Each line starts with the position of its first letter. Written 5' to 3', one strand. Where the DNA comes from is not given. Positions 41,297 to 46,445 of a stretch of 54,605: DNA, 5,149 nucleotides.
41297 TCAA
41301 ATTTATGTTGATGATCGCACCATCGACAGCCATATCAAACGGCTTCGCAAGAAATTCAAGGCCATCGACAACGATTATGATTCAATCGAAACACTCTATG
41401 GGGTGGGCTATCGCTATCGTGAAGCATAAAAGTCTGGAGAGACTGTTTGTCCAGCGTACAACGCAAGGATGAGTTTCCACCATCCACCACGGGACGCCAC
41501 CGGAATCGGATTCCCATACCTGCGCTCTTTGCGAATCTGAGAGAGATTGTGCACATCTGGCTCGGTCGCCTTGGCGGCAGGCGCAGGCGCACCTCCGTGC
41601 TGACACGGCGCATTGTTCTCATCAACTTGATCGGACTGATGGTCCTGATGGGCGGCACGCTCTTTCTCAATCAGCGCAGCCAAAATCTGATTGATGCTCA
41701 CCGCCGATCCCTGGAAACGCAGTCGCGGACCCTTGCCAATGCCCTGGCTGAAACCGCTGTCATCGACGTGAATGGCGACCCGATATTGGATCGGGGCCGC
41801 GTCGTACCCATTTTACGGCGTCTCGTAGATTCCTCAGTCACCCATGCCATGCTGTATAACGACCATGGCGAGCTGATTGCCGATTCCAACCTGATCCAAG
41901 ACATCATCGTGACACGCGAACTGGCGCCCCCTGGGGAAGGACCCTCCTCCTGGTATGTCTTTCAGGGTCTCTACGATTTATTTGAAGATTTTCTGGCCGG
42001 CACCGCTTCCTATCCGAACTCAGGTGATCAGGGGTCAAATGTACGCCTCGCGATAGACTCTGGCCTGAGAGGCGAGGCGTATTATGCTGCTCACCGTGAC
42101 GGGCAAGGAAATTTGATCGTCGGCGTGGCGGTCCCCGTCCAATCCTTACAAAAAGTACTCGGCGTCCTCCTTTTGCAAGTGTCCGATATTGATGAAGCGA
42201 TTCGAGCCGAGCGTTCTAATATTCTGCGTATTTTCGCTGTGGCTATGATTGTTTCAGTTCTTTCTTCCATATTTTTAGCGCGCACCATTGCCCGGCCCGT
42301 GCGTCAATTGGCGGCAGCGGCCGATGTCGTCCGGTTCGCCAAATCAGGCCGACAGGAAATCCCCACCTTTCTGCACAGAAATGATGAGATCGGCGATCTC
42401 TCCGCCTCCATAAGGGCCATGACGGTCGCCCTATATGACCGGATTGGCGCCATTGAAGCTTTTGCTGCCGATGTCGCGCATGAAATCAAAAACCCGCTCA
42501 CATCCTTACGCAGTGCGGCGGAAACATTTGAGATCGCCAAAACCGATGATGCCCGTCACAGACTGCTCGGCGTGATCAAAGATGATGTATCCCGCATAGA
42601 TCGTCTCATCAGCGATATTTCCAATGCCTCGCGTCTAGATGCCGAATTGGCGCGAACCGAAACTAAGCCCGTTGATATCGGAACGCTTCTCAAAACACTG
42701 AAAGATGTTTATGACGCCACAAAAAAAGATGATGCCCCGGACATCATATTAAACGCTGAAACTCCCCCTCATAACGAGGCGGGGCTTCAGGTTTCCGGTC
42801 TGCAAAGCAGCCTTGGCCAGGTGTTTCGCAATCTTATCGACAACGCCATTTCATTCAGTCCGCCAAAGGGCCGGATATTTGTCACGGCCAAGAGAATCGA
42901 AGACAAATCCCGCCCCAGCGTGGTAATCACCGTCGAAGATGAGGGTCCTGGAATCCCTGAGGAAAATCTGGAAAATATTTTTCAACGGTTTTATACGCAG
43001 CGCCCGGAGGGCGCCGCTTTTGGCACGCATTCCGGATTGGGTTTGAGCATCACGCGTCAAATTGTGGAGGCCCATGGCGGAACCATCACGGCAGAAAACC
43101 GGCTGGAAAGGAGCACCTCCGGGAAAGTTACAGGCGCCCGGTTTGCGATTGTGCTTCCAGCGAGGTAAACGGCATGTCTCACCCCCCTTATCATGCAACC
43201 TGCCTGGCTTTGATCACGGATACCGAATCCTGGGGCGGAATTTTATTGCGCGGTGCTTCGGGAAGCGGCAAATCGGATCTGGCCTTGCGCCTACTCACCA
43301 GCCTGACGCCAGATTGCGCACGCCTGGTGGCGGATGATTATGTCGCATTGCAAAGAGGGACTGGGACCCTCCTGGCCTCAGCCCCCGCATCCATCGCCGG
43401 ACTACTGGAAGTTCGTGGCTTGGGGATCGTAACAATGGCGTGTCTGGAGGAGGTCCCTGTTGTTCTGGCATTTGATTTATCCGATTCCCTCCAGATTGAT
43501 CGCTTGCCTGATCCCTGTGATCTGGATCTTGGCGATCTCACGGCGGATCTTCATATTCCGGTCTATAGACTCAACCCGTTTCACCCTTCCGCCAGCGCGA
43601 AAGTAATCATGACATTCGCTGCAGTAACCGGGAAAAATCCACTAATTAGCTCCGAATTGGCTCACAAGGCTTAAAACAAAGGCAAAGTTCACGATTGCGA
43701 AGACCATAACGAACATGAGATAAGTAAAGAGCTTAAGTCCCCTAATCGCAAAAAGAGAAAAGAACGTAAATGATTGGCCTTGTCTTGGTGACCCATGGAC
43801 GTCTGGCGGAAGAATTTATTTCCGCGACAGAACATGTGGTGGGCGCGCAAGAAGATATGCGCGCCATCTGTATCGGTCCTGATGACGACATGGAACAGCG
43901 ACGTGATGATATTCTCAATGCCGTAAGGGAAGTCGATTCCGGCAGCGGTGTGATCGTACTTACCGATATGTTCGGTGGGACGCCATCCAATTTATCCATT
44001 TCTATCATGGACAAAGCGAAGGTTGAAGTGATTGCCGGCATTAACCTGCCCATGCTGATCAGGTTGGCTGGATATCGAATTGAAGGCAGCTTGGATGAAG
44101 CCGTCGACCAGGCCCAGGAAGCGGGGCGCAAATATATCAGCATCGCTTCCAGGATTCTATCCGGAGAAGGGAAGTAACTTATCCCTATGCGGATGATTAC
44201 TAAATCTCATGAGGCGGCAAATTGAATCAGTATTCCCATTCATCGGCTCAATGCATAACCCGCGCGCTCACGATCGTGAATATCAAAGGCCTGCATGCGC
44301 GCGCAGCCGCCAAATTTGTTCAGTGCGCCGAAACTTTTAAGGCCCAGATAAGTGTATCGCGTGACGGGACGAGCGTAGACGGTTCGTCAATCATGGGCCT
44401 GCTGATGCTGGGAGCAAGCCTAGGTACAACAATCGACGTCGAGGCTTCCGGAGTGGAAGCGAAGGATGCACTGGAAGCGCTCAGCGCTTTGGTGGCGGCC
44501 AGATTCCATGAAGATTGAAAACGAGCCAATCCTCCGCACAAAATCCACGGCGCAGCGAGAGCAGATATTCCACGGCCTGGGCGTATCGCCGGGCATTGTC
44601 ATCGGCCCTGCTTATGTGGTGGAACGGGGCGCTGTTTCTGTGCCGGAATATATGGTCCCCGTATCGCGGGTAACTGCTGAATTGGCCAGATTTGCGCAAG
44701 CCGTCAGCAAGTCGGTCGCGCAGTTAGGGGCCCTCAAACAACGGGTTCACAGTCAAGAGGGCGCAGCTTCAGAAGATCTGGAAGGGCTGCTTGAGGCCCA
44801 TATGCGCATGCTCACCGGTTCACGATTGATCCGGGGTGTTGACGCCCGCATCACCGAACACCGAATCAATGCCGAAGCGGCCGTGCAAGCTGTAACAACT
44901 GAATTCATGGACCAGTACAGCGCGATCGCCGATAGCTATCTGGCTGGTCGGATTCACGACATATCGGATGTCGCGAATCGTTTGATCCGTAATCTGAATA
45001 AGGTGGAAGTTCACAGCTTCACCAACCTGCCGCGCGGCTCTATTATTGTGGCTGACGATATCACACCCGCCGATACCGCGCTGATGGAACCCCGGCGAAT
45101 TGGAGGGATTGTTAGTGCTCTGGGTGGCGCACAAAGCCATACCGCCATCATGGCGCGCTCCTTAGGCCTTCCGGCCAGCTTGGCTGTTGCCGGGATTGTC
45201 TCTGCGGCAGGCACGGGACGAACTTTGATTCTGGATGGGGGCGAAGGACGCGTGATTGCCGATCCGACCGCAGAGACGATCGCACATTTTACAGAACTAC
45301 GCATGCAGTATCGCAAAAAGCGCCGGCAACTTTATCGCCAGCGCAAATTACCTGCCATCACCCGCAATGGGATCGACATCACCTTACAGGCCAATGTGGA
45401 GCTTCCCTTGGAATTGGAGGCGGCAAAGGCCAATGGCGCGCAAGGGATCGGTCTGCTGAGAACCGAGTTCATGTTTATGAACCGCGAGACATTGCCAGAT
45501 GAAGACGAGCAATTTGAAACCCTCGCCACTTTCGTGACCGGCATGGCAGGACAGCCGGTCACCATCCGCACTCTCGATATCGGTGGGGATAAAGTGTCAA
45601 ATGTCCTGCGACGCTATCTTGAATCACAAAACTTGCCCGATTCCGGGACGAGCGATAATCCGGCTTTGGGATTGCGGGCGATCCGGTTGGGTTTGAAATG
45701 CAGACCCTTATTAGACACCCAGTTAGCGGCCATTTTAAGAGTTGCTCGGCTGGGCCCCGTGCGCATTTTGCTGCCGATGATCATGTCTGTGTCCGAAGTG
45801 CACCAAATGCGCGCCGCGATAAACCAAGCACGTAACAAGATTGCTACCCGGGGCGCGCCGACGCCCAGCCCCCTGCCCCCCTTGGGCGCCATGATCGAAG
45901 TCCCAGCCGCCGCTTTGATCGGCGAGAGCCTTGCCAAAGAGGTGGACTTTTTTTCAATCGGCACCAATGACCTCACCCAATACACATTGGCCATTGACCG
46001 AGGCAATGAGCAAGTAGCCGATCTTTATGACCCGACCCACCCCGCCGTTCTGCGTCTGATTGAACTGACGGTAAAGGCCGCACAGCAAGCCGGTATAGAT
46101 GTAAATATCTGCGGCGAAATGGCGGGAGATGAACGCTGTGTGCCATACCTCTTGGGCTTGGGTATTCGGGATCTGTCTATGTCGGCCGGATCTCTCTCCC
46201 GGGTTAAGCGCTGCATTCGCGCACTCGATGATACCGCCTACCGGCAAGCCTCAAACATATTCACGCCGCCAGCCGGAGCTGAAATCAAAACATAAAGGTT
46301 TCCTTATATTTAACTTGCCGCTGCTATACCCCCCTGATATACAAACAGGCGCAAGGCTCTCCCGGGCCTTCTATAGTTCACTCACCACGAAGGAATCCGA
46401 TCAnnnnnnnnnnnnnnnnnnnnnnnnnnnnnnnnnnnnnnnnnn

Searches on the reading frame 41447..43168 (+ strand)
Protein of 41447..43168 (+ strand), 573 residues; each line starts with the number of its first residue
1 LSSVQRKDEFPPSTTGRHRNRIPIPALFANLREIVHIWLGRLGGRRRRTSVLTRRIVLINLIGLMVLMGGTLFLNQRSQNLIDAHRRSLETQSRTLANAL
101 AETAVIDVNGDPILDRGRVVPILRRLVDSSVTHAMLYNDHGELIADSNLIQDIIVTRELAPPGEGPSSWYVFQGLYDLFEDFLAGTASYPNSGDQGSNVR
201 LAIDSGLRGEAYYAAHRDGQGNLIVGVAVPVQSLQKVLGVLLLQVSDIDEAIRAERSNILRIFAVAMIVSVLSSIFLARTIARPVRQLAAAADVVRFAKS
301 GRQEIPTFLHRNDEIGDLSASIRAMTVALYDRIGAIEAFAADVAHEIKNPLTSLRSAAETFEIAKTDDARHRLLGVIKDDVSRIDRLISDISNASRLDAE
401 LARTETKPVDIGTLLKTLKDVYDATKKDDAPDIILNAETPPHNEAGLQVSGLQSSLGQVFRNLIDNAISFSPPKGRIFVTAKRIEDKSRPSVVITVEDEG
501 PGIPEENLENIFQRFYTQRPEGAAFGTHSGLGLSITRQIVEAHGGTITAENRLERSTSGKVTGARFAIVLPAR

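Call 60: search_protein_families(library=ncbifam, proteins=[window:41447-43168:+], max_evalue=1e-20)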
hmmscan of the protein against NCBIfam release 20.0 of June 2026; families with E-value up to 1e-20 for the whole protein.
window:41447-43168:+ (573 aa): 35 families (the best 25 are shown)
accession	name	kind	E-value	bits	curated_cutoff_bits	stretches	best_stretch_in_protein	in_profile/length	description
NF058527.1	HistKinChvGCaul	equivalog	9.2e-154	513.1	740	1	46-572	25-533/535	two-component sensor histidine kinase ChvG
NF008312.0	PRK11100.1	equivalog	3.3e-50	171.3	356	1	224-557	147-466/477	two-component system sensor histidine kinase CreC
NF033092.0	HK_WalK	equivalog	1.3e-48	166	725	1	338-557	374-586/594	cell wall metabolism sensor histidine kinase WalK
TIGR03785.1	marine_sort_HK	equivalog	1.1e-43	149.5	612.2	1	222-571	369-703/703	proteobacterial dedicated sortase system histidine kinase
NF046044.1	PnpS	equivalog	7.5e-39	133.8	400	1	338-558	172-384/390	two-component system histidine kinase PnpS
NF008468.0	PRK11360.1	equivalog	1.9e-38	132.3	646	1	330-557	390-600/616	two-component system sensor histidine kinase AtoS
TIGR01386.1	cztS_silS_copS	subfamily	2.6e-38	132.2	292.55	1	236-557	143-450/457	heavy metal sensor histidine kinase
TIGR02966.1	phoR_proteo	equivalog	2.4e-37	128.7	334.2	1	338-556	116-326/333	phosphate regulon sensor histidine kinase PhoR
NF012163.2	BaeS_SmeS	equivalog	1.1e-36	126.8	500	1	255-551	162-444/457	sensor histidine kinase efflux regulator BaeS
NF045900.1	HisKinCpxALeg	equivalog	3.6e-34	118.3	800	1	264-555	159-441/451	two-component system sensor histidine kinase CpxA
NF041735.1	hist_kin_RppB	equivalog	2.1e-33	115.8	400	1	330-555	210-429/438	two-component system sensor histidine kinase RppB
NF040691.1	MtrAB_MtrB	equivalog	1.2e-32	113.6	450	1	216-572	147-492/507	MtrAB system histidine kinase MtrB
NF007007.0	PRK09470.1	equivalog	5.3e-31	108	486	1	261-551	172-445/463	envelope stress sensor histidine kinase CpxA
NF007837.0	PRK10549.1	equivalog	2.6e-30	105.6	603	1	260-551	167-444/466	envelope stress sensor histidine kinase BaeS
NF041880.1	EPS_EpsF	equivalog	6.8e-30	104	900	1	333-571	271-492/492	response regulator EpsF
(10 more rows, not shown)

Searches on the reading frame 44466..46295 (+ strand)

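Call 60: search_protein_families(library=ncbifam, proteins=[window:44466-46295:+], max_evalue=1e-20)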
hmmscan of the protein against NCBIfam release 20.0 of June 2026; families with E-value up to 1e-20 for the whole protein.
window:44466-46295:+ (609 aa): 7 families
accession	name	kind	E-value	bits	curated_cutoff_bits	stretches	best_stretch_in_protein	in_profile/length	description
TIGR01417.1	PTS_I_fam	equivalog_domain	3.7e-155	517.6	341.7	1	36-588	2-540/565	phosphoenolpyruvate--protein phosphotransferase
NF008382.0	PRK11177.1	equivalog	6.4e-143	477.4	824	1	36-588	3-541/575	phosphoenolpyruvate-protein phosphotransferase PtsI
NF008283.0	PRK11061.1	equivalog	9.2e-106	354.8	583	1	29-592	165-711/748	phosphoenolpyruvate--protein phosphotransferase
NF005057.0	PRK06464.1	equivalog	6.8e-53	179.8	598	1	351-591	559-792/798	phosphoenolpyruvate synthase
TIGR01418.1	PEP_synth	equivalog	8.5e-50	169.9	739.75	1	351-585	553-780/784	pyruvate, water dikinase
TIGR01828.1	pyru_phos_dikin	equivalog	4.2e-36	124.3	843.45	1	131-573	353-849/865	pyruvate, phosphate dikinase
NF008478.1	PRK11377.1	equivalog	2.5e-29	102.6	520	1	42-264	255-471/473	dihydroxyacetone kinase phosphoryl donor subunit DhaM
